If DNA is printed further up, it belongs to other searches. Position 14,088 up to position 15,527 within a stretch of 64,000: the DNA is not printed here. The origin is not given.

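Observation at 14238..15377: Minimal stand-alone SIR2_2-type protein with an unusually long insert between the NAD loop and the catalytic Asn motif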

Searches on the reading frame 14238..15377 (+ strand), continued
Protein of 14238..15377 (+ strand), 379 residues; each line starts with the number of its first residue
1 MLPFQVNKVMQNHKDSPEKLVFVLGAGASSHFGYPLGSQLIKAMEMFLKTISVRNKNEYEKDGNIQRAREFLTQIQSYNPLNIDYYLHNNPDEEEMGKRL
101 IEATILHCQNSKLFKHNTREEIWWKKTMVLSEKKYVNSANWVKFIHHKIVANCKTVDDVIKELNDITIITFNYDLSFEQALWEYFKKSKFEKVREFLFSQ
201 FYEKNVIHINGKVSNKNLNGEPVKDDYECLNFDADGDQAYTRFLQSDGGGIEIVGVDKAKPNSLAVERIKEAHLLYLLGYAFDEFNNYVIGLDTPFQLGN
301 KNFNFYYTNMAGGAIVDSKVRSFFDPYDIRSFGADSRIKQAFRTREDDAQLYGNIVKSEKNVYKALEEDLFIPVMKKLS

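Call 29: search_protein_families(library=padloc, alignment_id=A2, max_evalue=0.01)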
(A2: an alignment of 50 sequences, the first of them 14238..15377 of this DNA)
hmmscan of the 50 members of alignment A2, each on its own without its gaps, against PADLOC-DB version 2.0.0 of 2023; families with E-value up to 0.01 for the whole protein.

A. member 1, window:14238-15377:+ (379 aa): 2 families
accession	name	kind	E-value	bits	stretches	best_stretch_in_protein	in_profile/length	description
PDLC04081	SIR2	-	2.7e-05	21.5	1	4-180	3-152/345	-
PDLC02408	Aga_SIR2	-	7.1e-05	20.1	1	18-204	6-187/343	Class II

B. families by the number of members that match (of 50 scanned): 12 families
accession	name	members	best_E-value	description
PDLC04087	SIR2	41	1.5e-09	-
PDLC02408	Aga_SIR2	30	2.9e-07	Class II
PDLC04081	SIR2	28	7.8e-08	-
PDLC04082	SIR2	24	5.3e-08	-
PDLC04092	SIR2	5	0.00039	-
PDLC04093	SIR2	3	0.00017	-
PDLC04077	SIR2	3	0.00071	-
PDLC02419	Aga_SIR2-PNTD1-PNTD2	3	0.005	Class I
PDLC04091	SIR2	2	8.3e-05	-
PDLC02414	Aga_SIR2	1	2.8e-05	-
PDLC04084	SIR2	1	0.0025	-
PDLC03856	LmuA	1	0.0067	-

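Call 30: search_solved_structures(query=A2, max_evalue=1, show_alignments=3)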
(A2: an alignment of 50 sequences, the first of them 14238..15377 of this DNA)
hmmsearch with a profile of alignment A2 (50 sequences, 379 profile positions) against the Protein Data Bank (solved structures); distinct sequences matched with E-value up to 1: 0.

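Call 40: find_homologous_proteins(query=A2, max_evalue=0.00001)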
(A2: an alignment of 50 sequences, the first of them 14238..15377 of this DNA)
Query A2 (50 sequences) (379 aa, profile of the alignment): 446 proteins with E <= 0.00001 among 8000 candidates; the best 120 are listed.
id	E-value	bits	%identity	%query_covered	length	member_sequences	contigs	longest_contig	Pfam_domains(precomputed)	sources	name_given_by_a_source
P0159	1.5e-134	467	28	94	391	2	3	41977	-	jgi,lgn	jgi:hypothetical protein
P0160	4.5e-130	452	27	93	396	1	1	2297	-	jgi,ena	-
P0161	2.9e-129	450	28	92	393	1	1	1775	-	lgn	-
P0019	5.1e-129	449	28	92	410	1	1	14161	-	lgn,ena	-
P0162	1.0e-128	448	29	71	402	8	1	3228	-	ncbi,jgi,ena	-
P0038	3.9e-128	446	28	93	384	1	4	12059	-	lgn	-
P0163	9.2e-128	445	29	92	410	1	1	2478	-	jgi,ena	-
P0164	1.2e-127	444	27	72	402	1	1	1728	-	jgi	jgi:hypothetical protein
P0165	3.3e-126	440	26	92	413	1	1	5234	-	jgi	jgi:hypothetical protein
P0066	5.5e-126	439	25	92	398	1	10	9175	-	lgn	-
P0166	6.0e-126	439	26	92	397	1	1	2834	-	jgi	jgi:hypothetical protein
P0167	1.4e-125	438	30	70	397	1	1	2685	-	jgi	-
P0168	1.4e-125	437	28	72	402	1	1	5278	-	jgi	jgi:hypothetical protein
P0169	2.4e-125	437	28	74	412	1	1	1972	-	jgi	jgi:hypothetical protein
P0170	4.8e-125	436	28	94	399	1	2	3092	-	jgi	jgi:hypothetical protein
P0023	8.4e-125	435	27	93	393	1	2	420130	-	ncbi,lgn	ncbi:MAG: hypothetical protein WBK55_01420 [Alphaproteobacteria bacterium]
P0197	3.8e-117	410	29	70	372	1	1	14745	PF13289.13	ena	-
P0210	3.7e-116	406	30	72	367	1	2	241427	-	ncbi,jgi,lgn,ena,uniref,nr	ncbi:MAG TPA: hypothetical protein VK804_27015 [Bradyrhizobium sp.]|jgi:hypothetical protein|uniref:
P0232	1.6e-113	398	26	94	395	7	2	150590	-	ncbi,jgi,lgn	ncbi:MAG TPA: hypothetical protein VIE66_13400 [Methylocella sp.]|jgi:hypothetical protein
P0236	4.8e-113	396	25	93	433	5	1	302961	-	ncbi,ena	-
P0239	1.2e-112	395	26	93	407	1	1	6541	PF13289.13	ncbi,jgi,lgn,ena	ncbi:MAG: hypothetical protein WC464_07435 [Bdellovibrionales bacterium]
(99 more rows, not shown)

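Call 42: find_encoding_contigs(protein=P0023, flank=6000, max_places=2)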
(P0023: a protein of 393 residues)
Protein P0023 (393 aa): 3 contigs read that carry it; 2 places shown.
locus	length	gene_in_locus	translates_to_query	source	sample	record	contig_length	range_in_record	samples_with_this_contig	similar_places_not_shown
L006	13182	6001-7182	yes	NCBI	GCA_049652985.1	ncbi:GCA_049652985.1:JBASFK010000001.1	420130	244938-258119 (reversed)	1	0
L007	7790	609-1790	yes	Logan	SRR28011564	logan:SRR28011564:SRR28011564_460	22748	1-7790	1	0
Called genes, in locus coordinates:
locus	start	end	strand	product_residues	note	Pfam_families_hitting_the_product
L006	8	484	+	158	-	-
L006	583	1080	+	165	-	-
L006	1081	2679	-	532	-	PF01921:tRNA-synt_1f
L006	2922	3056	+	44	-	-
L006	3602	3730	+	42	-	-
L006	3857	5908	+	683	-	PF00270:DEAD (weak), PF04851:ResIII, PF17757:UvrB_inter, PF27431:UvrB_3rd, PF00271:Helicase_C, PF12344:UvrB, PF02151:UVR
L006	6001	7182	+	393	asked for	-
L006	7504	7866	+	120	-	PF04342:DMT_6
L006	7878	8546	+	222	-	PF03413:PepSY (weak)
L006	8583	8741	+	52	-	-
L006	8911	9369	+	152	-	-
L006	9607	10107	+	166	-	-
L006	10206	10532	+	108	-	-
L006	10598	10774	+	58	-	-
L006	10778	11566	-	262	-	PF01738:DLH, PF12146:Hydrolase_4 (faint), PF02230:Abhydrolase_2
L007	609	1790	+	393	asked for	-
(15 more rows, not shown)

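Call 43: find_encoding_contigs(protein=P0210, flank=6000, max_places=2)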
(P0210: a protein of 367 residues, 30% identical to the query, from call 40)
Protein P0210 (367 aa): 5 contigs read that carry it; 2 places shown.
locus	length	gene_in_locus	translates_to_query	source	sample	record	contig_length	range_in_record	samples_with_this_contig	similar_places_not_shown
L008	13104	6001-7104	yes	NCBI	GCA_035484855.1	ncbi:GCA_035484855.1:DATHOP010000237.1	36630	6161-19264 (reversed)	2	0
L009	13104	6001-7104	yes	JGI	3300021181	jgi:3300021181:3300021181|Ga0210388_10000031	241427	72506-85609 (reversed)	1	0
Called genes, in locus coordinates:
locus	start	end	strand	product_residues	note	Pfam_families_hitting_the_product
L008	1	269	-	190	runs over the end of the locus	PF03734:YkuD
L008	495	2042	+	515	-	PF02776:TPP_enzyme_N, PF02775:TPP_enzyme_C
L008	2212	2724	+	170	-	-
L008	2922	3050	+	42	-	-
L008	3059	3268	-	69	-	-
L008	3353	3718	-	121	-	PF13493:DUF4118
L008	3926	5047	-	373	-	PF00589:Phage_integrase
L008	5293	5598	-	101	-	-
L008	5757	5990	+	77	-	PF01381:HTH_3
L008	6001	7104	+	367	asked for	-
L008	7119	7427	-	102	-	-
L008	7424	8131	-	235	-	-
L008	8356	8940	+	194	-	-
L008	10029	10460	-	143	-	-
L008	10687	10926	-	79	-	-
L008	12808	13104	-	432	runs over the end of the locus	PF19220:Rod_CreS (faint), PF25526:LIP-1 (faint), PF09787:Golgin_A5 (faint)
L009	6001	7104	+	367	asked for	-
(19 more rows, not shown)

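Call 44: find_encoding_contigs(protein=P0232, flank=6000, max_places=2)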
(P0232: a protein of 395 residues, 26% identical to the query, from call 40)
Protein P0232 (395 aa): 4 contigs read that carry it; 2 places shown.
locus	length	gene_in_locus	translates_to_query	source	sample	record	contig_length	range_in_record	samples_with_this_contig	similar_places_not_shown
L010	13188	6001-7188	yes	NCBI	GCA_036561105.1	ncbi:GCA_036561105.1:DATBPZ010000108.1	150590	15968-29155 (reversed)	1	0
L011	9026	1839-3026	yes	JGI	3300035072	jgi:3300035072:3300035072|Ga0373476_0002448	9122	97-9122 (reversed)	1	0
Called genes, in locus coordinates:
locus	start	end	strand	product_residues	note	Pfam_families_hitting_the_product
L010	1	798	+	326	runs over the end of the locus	-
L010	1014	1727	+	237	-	PF01726:LexA_DNA_bind, PF00717:Peptidase_S24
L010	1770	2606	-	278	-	-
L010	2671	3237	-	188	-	-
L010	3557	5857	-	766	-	PF13567:DUF4131, PF03772:Competence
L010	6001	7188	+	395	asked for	-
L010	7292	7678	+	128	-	-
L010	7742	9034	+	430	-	PF01053:Cys_Met_Meta_PP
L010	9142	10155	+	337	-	-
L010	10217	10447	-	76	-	-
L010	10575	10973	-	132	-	-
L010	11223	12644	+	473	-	PF00749:tRNA-synt_1c, PF19269:Anticodon_2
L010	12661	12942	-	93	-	-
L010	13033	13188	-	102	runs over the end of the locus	-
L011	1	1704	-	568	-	?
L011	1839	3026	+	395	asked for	-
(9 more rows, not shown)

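Call 45: find_encoding_contigs(protein=P0236, flank=6000, max_places=2)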
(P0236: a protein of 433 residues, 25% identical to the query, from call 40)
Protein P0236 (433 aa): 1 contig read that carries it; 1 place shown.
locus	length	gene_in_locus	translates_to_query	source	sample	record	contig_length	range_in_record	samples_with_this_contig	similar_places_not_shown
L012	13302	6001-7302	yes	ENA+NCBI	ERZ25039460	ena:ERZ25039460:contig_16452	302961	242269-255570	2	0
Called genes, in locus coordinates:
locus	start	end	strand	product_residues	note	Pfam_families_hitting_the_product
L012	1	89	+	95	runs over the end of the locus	PF00166:Cpn10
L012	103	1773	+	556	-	PF00118:Cpn60_TCP1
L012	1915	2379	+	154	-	PF00903:Glyoxalase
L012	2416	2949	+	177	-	PF13669:Glyoxalase_4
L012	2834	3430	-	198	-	PF18932:DUF5681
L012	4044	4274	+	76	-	-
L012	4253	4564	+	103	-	PF05016:ParE_toxin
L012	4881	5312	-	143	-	PF11026:DUF2721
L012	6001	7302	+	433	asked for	-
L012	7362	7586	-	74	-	PF19278:Hydant_A_C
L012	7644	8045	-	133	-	PF01850:PIN (faint), PF13470:PIN_3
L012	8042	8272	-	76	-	-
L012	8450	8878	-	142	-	PF19278:Hydant_A_C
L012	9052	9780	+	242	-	-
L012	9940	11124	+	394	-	-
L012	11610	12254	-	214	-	PF02538:Hydantoinase_B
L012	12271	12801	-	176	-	PF01566:Nramp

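Call 46: search_dna_similar(query=window:14238-15377:+, collection=plasmids, mode=protein, max_evalue=0.001, max_rows=20)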
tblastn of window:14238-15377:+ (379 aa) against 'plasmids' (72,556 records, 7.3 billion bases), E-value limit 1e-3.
Records with a match: 11; places in all: 11; records where one place covers at least 80% of the query: 0.
Best place of each record, by identity: <60% 11.
By first word of the organism name: Agrobacterium 10; Rhizobium 1.
By predicted mobility (MOB-suite, as given by PLSDB): conjugative 10; non-mobilizable 1.
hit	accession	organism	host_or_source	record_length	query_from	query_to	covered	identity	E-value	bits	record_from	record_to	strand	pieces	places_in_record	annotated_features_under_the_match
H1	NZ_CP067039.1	Agrobacterium fabrum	-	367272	18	308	77%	25.8%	9e-5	52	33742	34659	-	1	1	hypothetical protein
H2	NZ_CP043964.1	Agrobacterium fabrum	Prosopis cineraria,pure bacterial ...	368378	18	308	77%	25.8%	9e-5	52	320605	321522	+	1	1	hypothetical protein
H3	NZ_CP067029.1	Agrobacterium fabrum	-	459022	18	308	77%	25.8%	9e-5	52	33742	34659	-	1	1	hypothetical protein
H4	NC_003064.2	Agrobacterium fabrum str. C58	-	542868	18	308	77%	25.8%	9e-5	52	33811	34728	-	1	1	hypothetical protein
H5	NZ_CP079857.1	Agrobacterium fabrum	-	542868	18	308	77%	25.8%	9e-5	52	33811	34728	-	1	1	hypothetical protein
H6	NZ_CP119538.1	Agrobacterium fabrum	-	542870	18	308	77%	25.8%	9e-5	52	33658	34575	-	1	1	hypothetical protein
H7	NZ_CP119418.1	Agrobacterium fabrum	-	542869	18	308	77%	25.8%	9e-5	52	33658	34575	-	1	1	hypothetical protein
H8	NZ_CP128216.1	Agrobacterium fabrum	whole organism,plant root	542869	18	308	77%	25.8%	9e-5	52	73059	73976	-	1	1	hypothetical protein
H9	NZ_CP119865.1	Agrobacterium fabrum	-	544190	18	308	77%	25.8%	9e-5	52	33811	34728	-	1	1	hypothetical protein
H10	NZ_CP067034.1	Agrobacterium fabrum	-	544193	18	308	77%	25.8%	9e-5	52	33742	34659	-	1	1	hypothetical protein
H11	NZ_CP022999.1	Rhizobium sp. 11515TR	Cell culture,agricultural soil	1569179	21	238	58%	24.5%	2e-5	54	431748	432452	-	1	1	none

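Call 47: search_dna_similar(query=window:14238-15377:+, collection=phages, mode=protein, max_evalue=0.001, max_rows=20)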
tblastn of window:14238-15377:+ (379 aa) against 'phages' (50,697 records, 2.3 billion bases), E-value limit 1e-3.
No match.

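Call 48: get_annotated_region(hit=H4, flank=6000)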
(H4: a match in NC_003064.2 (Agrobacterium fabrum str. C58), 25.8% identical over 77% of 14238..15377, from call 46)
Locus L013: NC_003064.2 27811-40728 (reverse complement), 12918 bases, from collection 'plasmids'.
description: Agrobacterium fabrum str. C58 plasmid At, complete sequence
organism: Agrobacterium fabrum str. C58 (NCBI taxid 176299)
taxonomy: Bacteria; Pseudomonadota; Alphaproteobacteria; Hyphomicrobiales; Rhizobiaceae; Agrobacterium; Agrobacterium fabrum; Agrobacterium fabrum str. C58
host: -; source: -; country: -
typing (MOB-suite, as given by PLSDB): conjugative; relaxase MOBQ; mating-pair formation MPF_T
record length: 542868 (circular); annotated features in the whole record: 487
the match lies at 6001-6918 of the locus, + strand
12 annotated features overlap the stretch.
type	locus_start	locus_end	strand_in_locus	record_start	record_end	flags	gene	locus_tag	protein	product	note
CDS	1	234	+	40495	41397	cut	-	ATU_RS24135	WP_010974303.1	plasmid partitioning protein RepB C-terminal domain-containing protein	-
CDS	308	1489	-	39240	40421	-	-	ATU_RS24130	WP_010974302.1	Fic family protein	-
CDS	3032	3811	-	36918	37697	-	-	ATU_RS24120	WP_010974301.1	hypothetical protein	-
CDS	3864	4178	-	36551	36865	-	-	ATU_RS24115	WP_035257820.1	DUF6804 family protein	-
CDS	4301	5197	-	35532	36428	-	-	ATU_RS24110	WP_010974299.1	hypothetical protein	-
CDS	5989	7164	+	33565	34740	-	-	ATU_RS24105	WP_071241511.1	hypothetical protein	-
CDS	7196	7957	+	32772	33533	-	-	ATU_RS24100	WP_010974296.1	hypothetical protein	-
CDS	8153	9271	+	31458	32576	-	-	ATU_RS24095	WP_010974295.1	restriction endonuclease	-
CDS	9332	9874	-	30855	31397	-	-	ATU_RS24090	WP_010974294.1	hypothetical protein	-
CDS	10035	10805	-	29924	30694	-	-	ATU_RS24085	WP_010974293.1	hypothetical protein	-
CDS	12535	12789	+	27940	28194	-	-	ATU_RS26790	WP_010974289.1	helix-turn-helix domain-containing protein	-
CDS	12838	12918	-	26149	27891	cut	-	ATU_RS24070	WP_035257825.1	ATP-dependent helicase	-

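Call 50: find_encoding_contigs(protein=P0001, flank=3000, max_places=2)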
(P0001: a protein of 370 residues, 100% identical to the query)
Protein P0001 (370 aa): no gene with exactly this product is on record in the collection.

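Call 52: search_solved_structures(query=P0015, max_evalue=1, show_alignments=2)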
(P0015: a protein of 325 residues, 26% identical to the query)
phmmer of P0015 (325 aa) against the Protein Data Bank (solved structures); distinct sequences matched with E-value up to 1: 1.
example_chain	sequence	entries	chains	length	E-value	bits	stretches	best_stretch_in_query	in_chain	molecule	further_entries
9kan_B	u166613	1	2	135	0.072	15.5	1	66-180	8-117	VapW antitoxin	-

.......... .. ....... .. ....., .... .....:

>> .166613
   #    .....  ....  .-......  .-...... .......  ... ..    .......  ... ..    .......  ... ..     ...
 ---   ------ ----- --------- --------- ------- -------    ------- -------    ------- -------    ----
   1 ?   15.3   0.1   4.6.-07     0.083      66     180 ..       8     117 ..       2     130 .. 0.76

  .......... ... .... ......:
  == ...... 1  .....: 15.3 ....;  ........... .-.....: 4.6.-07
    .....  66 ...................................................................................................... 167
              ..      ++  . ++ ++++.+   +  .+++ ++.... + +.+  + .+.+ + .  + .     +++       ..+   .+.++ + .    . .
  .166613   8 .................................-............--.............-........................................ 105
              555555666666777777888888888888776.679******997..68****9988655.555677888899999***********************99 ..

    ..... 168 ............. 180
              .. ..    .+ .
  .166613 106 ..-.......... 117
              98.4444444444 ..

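Call 53: search_protein_families(library=pfam, proteins=[P0012, P0013, P0014, P0015, P0197, P0239, L013:5989-7164:+, L013:7196-7957:+, L008:5757-5990:+], max_evalue=0.01)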
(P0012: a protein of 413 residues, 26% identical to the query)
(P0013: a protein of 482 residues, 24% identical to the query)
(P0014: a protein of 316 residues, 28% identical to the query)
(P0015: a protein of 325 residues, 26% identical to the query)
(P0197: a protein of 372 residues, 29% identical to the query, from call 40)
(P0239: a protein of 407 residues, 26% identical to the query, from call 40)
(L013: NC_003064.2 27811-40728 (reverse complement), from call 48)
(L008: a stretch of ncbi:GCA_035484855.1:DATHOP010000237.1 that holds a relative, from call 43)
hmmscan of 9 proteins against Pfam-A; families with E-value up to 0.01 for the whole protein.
P0012 (413 aa): 1 family
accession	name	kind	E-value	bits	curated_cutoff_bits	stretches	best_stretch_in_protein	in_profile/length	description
PF13289.12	SIR2_2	-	0.0001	22.8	24.5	1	199-362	2-127/141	SIR2-like domain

P0013 (482 aa): 1 family
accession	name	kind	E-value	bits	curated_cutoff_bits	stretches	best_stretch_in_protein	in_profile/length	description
PF13289.12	SIR2_2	-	0.009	16.6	24.5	0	186-238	2-56/141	SIR2-like domain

P0014 (316 aa): 0 families

P0015 (325 aa): 1 family
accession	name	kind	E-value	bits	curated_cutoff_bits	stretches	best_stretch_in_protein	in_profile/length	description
PF13289.12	SIR2_2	-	1.7e-05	25.4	24.5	1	152-266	2-102/141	SIR2-like domain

P0197 (372 aa): 1 family
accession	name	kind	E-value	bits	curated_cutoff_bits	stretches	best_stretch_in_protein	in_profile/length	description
PF13289.12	SIR2_2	-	1.5e-05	25.5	24.5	1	165-325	2-125/141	SIR2-like domain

P0239 (407 aa): 1 family
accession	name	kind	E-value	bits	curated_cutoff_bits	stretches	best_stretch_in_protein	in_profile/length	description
PF13289.12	SIR2_2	-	1.8e-05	25.3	24.5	1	186-292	2-86/141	SIR2-like domain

L013:5989-7164:+ (391 aa): 1 family
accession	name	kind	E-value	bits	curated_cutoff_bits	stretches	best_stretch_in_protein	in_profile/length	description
PF13289.12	SIR2_2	-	3.6e-05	24.3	24.5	1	172-310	3-119/141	SIR2-like domain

L013:7196-7957:+ (253 aa): 0 families

L008:5757-5990:+ (77 aa): 2 families
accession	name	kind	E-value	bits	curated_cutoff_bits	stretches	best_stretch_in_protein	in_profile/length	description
PF01381.28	HTH_3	-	1.4e-10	41.4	23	1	7-56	2-51/55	Helix-turn-helix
PF13560.12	HTH_31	-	0.00036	21.2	27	1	7-53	7-54/64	Helix-turn-helix domain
